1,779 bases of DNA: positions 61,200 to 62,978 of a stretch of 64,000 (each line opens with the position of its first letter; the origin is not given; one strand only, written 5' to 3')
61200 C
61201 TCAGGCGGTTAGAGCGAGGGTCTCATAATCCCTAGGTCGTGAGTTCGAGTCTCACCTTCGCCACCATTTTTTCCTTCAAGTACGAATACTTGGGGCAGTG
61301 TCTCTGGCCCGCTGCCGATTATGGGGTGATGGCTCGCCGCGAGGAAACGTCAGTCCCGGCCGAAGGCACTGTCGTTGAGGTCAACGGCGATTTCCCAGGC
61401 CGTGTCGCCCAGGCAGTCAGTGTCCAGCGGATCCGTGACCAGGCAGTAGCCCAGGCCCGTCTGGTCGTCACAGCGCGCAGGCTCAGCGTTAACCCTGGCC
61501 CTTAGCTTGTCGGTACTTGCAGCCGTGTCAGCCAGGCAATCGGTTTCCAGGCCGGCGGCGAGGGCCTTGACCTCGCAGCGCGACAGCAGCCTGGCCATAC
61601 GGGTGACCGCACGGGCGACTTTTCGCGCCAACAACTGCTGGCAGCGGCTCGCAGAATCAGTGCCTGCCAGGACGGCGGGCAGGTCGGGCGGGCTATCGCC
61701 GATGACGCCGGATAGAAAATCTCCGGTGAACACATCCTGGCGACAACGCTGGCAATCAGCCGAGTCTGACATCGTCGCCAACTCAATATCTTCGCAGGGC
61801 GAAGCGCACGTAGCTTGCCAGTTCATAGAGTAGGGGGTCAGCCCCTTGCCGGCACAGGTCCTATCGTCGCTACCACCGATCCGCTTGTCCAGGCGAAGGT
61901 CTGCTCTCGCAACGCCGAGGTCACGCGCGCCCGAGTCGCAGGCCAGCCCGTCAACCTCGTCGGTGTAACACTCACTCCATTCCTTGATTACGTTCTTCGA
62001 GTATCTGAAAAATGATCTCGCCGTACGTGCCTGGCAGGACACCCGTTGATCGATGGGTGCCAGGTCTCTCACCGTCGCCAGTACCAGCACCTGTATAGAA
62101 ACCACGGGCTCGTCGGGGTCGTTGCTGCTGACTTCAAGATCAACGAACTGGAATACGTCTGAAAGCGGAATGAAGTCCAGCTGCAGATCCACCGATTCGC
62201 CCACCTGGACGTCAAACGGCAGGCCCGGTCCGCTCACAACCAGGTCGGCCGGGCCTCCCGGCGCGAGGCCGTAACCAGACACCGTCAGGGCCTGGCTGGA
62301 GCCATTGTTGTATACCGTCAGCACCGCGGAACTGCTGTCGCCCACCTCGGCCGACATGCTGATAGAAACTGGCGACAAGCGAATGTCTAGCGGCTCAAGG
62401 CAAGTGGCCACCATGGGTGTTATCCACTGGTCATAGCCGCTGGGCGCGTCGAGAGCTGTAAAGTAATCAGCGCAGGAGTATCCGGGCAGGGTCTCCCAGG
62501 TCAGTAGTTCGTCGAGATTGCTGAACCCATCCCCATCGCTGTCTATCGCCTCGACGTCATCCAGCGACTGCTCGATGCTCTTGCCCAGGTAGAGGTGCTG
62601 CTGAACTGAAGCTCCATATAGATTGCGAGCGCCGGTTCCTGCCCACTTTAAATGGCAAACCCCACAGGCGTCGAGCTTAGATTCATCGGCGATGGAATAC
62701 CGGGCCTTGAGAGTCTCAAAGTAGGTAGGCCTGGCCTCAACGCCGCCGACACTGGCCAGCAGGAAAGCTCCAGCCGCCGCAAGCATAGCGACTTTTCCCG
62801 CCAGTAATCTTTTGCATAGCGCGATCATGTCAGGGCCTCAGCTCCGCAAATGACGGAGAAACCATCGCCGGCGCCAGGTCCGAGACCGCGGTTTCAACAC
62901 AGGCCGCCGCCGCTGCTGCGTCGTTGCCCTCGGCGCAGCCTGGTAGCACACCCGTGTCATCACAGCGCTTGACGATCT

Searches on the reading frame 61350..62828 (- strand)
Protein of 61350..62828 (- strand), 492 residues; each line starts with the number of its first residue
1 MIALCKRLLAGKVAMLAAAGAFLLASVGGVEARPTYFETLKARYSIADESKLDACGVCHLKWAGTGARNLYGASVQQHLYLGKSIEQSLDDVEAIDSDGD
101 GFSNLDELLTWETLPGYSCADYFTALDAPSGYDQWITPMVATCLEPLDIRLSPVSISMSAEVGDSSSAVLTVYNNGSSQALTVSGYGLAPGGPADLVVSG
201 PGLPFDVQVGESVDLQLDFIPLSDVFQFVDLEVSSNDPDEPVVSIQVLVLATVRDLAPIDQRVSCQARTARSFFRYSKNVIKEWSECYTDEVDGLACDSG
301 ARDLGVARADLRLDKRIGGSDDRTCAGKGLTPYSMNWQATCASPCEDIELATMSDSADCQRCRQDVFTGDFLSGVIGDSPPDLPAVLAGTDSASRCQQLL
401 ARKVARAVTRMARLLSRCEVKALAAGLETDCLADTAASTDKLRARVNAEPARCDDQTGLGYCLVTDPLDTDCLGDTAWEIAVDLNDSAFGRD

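Call 50: search_protein_families(library=pfam, proteins=[window:61350-62828:-], max_evalue=0.00001)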
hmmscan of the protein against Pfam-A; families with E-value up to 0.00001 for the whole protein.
window:61350-62828:- (492 aa): 0 families

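Call 72: search_protein_families(library=pfam, proteins=[window:61350-62828:-], max_evalue=0.5)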
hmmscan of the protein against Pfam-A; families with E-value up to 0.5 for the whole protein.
window:61350-62828:- (492 aa): 2 families
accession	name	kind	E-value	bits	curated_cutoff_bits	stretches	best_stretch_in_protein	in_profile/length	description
PF15780.11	ASH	-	0.025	15.2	27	1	160-237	19-92/98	Abnormal spindle-like microcephaly-assoc'd, ASPM-SPD-2-Hydin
PF24784.1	Temptin_C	-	0.16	12.9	27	1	32-108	3-74/98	Temptin C-terminal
